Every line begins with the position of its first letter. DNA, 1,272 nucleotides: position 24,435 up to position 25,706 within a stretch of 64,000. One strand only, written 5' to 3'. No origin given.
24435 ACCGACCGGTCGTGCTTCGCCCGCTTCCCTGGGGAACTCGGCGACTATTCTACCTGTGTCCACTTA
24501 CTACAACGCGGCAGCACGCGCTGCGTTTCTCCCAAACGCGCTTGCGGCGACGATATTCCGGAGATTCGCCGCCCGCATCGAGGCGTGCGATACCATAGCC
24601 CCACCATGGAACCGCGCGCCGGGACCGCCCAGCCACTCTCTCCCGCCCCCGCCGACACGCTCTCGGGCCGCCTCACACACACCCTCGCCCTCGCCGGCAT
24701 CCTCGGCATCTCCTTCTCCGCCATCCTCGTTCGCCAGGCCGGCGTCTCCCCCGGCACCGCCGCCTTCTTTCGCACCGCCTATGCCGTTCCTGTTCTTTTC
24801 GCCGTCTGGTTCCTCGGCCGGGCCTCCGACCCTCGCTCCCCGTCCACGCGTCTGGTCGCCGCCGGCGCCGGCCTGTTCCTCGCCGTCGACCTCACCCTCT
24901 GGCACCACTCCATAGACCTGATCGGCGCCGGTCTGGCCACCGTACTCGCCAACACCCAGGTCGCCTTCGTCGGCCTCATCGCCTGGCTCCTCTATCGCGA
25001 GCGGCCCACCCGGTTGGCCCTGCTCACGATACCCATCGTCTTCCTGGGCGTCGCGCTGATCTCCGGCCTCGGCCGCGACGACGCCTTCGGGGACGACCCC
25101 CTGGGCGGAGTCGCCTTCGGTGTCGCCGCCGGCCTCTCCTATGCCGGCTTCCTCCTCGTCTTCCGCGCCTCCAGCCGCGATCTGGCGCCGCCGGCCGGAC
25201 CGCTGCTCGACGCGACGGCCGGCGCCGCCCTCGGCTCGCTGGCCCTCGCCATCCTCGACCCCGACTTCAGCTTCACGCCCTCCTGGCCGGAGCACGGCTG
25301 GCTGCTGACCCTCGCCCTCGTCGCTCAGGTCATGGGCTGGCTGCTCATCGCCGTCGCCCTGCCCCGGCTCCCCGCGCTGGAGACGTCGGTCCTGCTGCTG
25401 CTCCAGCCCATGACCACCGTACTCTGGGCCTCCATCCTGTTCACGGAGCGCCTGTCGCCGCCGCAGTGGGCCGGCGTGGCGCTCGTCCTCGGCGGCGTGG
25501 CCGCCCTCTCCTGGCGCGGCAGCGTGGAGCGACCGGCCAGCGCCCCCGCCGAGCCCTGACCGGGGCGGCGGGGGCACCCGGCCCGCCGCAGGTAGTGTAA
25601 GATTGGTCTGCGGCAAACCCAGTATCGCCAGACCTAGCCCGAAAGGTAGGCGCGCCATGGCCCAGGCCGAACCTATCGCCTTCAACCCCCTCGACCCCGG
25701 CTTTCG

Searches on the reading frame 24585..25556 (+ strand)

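Call 9: search_protein_families(library=pfam, proteins=[window:24585-25556:+], max_evalue=0.01)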
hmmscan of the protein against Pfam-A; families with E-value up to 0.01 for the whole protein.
window:24585-25556:+ (324 aa): 3 families
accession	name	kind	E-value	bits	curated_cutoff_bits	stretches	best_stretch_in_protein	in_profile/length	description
PF00892.27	EamA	-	1.7e-26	93.6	28.2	2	33-160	5-134/135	EamA-like transporter family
PF08449.17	UAA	-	0.00039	20.1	26.2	1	226-307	225-306/311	UAA transporter family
PF04142.21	Nuc_sug_transp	-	0.0078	15.8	27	0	254-312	99-157/315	Nucleotide-sugar transporter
